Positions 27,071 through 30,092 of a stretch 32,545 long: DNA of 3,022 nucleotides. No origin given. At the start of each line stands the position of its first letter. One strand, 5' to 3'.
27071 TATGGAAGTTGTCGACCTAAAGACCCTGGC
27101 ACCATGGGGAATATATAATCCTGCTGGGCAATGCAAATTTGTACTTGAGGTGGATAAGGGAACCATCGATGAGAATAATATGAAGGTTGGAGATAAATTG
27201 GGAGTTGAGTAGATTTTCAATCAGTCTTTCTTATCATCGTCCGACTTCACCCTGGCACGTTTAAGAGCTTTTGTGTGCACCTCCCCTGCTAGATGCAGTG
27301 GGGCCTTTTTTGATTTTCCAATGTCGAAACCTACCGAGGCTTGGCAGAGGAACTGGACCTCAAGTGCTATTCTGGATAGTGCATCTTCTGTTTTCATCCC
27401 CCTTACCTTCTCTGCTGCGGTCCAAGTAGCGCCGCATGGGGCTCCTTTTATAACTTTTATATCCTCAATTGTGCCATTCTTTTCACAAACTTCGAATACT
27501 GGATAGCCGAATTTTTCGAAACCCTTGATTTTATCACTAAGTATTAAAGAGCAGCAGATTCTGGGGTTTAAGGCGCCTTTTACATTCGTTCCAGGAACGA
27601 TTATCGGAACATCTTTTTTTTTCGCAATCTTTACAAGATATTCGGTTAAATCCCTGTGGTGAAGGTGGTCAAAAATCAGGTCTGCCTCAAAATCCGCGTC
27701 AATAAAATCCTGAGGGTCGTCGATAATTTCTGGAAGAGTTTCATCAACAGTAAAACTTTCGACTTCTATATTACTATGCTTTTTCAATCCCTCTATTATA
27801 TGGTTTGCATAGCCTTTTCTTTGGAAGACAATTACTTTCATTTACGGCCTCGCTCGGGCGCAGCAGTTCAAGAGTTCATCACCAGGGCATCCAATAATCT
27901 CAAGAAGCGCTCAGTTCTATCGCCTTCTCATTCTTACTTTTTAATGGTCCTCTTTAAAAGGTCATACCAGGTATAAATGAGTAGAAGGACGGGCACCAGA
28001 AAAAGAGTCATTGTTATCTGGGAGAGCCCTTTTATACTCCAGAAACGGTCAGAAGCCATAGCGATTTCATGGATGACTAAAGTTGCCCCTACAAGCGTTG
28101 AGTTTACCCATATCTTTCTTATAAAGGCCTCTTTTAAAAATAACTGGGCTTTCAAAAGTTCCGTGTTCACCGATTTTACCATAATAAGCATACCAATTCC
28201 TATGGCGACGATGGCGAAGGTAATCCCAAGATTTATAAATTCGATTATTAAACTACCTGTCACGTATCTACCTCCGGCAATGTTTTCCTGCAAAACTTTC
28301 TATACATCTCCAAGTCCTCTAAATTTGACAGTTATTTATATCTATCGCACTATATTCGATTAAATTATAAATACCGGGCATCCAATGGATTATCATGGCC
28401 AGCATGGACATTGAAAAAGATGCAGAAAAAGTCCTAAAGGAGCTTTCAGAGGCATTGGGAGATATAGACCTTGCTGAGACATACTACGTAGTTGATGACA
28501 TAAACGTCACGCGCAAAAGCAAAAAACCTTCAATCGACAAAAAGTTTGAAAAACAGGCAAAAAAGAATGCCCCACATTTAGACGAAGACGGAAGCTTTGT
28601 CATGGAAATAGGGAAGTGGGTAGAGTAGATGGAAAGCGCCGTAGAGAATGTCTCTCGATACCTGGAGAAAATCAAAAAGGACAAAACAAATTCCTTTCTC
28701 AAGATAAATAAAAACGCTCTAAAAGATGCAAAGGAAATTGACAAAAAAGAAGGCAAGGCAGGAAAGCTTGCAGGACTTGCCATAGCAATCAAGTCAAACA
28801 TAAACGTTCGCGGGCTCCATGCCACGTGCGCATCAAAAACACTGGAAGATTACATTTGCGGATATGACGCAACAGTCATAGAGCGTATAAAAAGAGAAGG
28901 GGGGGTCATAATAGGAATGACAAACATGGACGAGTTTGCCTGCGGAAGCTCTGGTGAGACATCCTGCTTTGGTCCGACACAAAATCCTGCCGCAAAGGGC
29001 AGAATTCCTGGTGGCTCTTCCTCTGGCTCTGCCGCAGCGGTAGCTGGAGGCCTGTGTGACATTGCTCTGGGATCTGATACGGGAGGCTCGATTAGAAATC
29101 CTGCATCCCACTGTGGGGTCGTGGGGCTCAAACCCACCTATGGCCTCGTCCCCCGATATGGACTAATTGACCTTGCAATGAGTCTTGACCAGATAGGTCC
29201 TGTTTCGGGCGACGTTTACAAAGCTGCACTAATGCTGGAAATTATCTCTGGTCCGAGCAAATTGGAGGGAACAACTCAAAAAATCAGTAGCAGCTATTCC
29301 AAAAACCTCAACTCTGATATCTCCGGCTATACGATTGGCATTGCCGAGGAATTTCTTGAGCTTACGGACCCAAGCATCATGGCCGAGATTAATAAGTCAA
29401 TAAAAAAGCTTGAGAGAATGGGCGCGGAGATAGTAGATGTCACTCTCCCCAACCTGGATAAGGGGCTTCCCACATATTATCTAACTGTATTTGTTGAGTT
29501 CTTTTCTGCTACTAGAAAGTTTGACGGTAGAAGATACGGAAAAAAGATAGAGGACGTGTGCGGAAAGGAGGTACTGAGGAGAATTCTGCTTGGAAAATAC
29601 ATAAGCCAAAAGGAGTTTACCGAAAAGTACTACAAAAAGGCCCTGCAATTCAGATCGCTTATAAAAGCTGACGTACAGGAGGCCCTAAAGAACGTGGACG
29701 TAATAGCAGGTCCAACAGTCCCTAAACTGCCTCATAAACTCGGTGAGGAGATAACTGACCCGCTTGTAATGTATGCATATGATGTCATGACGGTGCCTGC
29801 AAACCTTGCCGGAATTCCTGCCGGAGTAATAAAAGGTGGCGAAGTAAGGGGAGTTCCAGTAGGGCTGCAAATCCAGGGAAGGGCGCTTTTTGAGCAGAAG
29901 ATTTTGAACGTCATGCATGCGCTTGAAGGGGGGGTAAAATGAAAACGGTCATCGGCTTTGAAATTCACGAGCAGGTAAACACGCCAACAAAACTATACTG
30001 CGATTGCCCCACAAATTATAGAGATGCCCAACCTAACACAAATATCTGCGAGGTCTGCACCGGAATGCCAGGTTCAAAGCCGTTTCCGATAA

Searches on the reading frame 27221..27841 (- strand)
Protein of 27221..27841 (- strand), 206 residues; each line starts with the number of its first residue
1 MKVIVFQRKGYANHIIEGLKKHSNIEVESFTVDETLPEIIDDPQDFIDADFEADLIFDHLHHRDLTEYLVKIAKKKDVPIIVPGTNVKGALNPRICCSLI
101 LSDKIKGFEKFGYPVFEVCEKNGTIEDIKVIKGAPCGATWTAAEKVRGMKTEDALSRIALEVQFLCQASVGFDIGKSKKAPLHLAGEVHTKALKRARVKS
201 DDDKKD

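Call 15: search_protein_families(library=pfam, proteins=[window:27221-27841:-], max_evalue=0.001)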
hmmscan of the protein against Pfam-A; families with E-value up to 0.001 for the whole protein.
window:27221-27841:- (206 aa): 1 family
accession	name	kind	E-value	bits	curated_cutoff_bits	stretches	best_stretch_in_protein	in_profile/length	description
PF02593.20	DUF166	-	7.7e-36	124.2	24.4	1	4-196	1-218/221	Domain of unknown function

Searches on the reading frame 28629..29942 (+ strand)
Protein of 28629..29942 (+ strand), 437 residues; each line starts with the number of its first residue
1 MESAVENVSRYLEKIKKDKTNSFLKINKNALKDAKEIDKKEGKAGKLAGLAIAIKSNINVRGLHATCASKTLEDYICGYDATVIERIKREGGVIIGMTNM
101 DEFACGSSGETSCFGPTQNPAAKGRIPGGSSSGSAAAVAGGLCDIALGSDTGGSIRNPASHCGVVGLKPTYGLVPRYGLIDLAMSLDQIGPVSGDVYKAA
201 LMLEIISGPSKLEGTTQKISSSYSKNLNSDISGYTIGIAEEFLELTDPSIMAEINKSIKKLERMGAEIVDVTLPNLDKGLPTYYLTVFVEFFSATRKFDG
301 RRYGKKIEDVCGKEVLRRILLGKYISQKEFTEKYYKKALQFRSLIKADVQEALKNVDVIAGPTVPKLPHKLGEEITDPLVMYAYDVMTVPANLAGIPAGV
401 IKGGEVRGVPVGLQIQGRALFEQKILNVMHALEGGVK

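Call 15: search_protein_families(library=pfam, proteins=[window:28629-29942:+], max_evalue=0.001)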
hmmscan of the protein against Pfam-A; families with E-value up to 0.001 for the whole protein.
window:28629-29942:+ (437 aa): 1 family
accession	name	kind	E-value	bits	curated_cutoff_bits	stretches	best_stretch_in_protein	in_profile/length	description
PF01425.27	Amidase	-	4.1e-128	428.6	27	1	6-426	1-445/445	Amidase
